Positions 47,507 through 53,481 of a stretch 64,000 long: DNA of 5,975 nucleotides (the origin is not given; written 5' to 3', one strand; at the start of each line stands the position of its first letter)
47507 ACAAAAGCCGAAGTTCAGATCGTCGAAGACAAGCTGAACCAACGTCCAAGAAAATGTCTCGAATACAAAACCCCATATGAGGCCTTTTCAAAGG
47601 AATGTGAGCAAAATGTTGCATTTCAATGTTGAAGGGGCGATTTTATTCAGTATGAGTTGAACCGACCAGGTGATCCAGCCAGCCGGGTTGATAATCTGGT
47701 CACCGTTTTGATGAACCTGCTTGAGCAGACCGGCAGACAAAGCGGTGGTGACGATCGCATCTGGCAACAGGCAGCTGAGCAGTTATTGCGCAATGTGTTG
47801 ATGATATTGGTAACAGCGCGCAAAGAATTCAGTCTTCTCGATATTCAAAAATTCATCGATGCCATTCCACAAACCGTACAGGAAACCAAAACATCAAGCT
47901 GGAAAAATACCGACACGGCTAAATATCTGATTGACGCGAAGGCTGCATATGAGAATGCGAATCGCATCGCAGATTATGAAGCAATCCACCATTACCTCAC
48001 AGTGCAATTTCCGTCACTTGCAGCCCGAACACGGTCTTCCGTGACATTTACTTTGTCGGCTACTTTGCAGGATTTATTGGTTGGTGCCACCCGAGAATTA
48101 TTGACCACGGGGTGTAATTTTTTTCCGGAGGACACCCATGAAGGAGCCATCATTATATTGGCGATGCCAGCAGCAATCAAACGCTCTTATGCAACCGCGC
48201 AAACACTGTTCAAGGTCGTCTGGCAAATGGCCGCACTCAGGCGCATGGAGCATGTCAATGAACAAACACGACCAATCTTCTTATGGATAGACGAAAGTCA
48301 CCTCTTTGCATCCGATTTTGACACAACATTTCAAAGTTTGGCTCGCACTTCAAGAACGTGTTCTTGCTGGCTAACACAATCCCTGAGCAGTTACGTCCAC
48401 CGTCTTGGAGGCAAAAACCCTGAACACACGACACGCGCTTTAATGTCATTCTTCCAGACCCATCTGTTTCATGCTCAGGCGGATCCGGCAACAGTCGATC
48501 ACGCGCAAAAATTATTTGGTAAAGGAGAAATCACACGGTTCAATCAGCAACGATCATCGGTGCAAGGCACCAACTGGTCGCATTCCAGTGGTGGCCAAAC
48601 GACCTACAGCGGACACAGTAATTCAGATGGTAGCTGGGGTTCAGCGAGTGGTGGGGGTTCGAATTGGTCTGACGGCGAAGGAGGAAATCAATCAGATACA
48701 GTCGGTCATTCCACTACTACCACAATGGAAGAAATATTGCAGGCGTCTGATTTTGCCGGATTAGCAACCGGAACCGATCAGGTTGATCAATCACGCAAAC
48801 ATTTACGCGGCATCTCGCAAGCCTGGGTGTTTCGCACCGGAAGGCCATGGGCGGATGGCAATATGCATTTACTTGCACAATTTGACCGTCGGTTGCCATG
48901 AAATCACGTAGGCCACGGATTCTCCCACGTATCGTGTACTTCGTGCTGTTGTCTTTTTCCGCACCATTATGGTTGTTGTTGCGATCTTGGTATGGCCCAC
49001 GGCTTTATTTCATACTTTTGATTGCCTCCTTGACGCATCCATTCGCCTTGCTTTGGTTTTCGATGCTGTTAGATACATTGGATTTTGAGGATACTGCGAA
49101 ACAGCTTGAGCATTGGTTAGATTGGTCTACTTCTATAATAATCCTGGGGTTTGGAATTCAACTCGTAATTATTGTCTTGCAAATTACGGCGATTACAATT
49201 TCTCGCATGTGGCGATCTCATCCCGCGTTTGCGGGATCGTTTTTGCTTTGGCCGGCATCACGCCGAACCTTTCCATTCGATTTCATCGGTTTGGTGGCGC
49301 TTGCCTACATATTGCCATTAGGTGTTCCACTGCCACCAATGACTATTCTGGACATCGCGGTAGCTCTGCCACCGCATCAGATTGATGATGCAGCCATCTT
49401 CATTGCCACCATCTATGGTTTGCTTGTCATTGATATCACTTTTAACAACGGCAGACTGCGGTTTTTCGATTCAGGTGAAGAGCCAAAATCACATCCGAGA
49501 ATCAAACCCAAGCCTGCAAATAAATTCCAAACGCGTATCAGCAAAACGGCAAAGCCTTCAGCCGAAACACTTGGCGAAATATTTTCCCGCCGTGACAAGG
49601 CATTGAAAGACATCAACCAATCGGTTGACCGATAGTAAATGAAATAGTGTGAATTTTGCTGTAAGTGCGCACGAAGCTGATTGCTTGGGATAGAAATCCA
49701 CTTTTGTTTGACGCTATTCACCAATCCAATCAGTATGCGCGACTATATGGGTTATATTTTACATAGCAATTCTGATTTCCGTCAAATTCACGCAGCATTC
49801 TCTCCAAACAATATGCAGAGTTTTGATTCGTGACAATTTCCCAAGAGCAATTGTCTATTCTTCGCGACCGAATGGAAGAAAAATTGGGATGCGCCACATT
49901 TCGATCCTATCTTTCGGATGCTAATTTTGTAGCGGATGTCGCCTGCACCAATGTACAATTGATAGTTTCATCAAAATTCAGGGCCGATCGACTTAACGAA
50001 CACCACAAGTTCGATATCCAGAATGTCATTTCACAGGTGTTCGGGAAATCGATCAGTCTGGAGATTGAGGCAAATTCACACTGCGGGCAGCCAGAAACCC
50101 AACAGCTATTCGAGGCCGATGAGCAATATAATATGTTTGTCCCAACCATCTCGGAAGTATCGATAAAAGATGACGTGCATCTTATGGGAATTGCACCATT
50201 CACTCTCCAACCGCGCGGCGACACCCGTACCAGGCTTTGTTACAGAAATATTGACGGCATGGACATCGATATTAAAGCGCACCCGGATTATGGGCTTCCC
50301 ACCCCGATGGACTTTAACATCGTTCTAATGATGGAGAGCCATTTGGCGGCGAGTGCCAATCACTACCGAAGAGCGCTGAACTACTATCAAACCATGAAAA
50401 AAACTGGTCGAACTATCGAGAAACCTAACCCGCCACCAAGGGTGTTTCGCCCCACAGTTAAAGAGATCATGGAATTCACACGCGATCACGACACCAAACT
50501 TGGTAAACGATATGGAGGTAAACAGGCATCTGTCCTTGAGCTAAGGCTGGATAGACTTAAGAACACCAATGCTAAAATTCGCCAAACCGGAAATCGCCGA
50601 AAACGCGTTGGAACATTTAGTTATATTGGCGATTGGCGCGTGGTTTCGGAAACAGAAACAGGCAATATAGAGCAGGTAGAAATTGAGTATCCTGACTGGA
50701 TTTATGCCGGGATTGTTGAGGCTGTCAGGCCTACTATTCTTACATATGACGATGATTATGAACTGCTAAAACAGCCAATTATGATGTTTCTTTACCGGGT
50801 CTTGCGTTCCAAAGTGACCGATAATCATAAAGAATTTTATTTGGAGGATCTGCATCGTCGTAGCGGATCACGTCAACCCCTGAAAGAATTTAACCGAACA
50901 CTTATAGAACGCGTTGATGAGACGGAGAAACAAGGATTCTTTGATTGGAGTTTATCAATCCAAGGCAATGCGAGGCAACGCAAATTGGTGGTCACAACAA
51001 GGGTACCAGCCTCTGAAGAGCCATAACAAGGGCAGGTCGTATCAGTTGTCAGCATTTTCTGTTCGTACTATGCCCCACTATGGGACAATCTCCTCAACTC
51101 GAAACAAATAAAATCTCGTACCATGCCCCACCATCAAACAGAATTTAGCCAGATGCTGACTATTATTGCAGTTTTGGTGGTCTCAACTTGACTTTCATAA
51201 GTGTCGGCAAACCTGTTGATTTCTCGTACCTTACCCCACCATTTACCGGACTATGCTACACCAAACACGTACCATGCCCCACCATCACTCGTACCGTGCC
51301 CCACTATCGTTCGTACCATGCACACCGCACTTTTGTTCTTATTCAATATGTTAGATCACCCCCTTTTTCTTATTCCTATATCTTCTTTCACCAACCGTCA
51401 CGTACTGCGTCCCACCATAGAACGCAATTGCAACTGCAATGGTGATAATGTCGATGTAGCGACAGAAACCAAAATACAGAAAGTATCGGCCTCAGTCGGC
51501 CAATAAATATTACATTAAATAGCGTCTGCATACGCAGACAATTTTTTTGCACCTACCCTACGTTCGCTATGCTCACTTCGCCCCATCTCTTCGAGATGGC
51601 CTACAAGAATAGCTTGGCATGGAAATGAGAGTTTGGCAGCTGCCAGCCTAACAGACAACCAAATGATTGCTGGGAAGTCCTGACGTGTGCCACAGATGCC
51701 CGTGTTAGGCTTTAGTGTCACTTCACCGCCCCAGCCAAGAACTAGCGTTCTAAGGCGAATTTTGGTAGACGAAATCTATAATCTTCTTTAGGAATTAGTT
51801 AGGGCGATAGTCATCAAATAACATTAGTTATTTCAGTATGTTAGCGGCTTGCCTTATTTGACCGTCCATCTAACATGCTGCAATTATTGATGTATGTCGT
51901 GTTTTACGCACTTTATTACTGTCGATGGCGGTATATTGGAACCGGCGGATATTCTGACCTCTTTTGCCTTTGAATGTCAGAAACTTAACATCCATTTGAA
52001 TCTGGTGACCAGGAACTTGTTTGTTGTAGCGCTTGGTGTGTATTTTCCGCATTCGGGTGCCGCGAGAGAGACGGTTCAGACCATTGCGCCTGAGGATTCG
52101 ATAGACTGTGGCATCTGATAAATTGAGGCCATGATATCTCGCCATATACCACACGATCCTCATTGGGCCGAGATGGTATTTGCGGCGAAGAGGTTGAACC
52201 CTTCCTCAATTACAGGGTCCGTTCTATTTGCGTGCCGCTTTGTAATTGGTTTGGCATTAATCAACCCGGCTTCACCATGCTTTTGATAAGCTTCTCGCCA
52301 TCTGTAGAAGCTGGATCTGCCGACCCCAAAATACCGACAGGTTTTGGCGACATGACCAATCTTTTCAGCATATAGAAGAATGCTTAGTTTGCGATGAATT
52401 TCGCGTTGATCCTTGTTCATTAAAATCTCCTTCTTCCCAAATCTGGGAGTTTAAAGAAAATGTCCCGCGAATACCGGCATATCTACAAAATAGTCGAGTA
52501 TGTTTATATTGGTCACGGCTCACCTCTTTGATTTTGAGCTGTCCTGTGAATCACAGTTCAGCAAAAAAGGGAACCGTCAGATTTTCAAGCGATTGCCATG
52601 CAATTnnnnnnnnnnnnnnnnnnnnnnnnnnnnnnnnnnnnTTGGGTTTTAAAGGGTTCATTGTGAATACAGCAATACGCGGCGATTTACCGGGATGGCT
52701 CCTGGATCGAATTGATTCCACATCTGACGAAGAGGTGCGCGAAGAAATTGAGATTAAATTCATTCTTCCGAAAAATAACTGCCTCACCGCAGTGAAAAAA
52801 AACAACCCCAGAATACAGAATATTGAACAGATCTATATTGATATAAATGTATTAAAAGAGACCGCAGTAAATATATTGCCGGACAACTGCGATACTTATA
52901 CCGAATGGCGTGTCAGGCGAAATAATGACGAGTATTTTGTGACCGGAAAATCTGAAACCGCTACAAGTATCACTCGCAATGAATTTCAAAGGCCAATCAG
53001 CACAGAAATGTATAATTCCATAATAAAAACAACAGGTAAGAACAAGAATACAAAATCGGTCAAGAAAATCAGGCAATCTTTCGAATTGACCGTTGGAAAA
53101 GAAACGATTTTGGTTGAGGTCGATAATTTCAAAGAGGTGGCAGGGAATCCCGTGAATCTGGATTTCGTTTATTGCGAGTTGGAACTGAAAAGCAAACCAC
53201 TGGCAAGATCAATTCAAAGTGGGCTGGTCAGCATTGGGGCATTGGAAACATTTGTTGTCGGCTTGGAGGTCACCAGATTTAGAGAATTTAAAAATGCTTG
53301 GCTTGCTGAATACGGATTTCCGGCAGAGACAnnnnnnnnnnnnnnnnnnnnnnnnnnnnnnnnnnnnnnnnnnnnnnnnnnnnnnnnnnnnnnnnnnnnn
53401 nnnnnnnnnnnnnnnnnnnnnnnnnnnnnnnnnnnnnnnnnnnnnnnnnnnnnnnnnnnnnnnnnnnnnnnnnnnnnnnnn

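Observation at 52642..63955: Five-gene same-strand cassette that I cannot match to any characterised system (candidate novel conflict/defence module)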

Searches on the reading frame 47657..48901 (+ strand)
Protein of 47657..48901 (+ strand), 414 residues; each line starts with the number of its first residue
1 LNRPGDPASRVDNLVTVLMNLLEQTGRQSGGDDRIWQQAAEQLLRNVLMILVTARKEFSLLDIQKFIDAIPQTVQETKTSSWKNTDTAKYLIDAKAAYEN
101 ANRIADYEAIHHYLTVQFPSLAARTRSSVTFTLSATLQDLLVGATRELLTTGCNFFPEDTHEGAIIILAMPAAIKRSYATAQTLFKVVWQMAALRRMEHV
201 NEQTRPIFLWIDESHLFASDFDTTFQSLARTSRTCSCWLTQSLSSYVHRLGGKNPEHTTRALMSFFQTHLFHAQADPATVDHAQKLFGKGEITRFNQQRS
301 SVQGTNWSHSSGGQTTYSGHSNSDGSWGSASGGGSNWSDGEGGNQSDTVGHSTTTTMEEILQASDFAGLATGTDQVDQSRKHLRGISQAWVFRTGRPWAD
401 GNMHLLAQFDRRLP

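Call 31: search_protein_families(library=ncbifam, proteins=[window:47657-48901:+], max_evalue=0.001)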
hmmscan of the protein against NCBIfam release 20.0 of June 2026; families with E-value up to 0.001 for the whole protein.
window:47657-48901:+ (414 aa): 0 families

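Call 80: search_protein_families(library=padloc, proteins=[window:47657-48901:+], max_evalue=0.001)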
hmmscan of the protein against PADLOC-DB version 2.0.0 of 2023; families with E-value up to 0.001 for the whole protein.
window:47657-48901:+ (414 aa): 0 families

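Call 81: search_protein_families(library=pfam, proteins=[window:47657-48901:+], max_evalue=0.01)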
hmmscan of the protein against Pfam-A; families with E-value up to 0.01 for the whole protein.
window:47657-48901:+ (414 aa): 2 families
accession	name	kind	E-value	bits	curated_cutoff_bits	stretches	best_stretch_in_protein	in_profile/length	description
PF10412.15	TrwB_AAD_bind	-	2.3e-08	33.8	20.5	1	122-306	164-342/387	Type IV secretion-system coupling protein DNA-binding domain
PF12696.13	TraG-D_C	-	0.00079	19.8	22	1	223-311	19-100/126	TraM recognition site of TraD and TraG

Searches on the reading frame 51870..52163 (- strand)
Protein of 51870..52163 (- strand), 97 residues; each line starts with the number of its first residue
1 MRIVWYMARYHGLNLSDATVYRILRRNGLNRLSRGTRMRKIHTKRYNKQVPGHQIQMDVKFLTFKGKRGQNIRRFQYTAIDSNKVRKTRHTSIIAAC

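Call 31: search_protein_families(library=ncbifam, proteins=[window:51870-52163:-], max_evalue=0.001)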
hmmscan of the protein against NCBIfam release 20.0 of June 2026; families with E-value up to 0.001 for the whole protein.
window:51870-52163:- (97 aa): 2 families
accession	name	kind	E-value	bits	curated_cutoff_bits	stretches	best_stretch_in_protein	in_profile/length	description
NF033577.2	transpos_IS481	equivalog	5e-12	45.9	224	1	2-82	81-156/284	IS481 family transposase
NF033594.2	transpos_ISNCY_2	equivalog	6.3e-05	22.3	250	1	9-58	85-133/368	ISNCY family transposase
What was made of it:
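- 51870..52420 (-): Upstream boundary: two IS481-like transposase fragments (a degraded IS). NCBIfam NF033577 partial hits (call 31).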

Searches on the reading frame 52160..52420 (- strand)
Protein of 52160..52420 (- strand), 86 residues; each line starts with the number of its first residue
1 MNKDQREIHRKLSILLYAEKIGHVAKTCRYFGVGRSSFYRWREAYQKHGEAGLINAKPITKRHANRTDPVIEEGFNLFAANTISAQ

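Call 31: search_protein_families(library=ncbifam, proteins=[window:52160-52420:-], max_evalue=0.001)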
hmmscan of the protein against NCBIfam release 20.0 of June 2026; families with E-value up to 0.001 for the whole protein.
window:52160-52420:- (86 aa): 3 families
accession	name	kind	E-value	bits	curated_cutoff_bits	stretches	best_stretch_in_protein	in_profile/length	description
NF033577.2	transpos_IS481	equivalog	1.4e-09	37.9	224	1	11-73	2-65/284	IS481 family transposase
NF033545.0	transpos_IS630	equivalog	7.2e-05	22.4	100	1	10-64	2-54/299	IS630 family transposase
NF033516.0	transpos_IS3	equivalog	0.0003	20.2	160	1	12-54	4-47/369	IS3 family transposase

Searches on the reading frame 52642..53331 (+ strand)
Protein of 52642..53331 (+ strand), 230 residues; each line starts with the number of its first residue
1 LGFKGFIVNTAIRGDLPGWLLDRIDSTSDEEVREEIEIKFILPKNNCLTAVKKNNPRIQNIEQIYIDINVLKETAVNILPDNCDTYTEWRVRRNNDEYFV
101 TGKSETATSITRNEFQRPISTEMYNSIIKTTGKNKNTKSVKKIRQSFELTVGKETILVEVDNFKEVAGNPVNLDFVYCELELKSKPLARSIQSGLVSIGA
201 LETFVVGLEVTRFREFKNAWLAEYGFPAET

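Call 115: search_solved_structures(query=A12, max_evalue=10)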
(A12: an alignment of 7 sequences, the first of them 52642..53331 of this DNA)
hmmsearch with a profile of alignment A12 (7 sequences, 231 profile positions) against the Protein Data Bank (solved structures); distinct sequences matched with E-value up to 10: 4.
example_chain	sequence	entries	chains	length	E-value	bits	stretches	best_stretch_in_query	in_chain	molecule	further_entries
3typ_A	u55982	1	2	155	7.8e-08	35.3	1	87-161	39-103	Uncharacterized protein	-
2fbl_A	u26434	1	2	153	8.6e-08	35.1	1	87-161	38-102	hypothetical protein NE1496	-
5xxb_V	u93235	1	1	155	0.12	15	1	76-166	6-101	Ribosomal protein eL24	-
4g3h_A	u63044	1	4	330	0.48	13.1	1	75-105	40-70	Arginase (RocF)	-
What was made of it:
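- On Class IV (CyaB) adenylyl cyclases: The g1 CYTH profile finds no AC-IV structure at E<=10; only NeuTTM is found (call 115).
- Closest known: NeuTTM/YgiF-type CYTH inorganic triphosphatases. Same: The g1 CYTH domain has the ExExK motif and the tunnel residues and matches NeuTTM only (call 115).
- The g1 CYTH profile matches only the NeuTTM triphosphatase in the PDB (8e-8) and no class IV cyclase structure, even at E<=10 (call 115).
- Tried and rejected: Downgraded because there is no AC-IV similarity (call 115).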
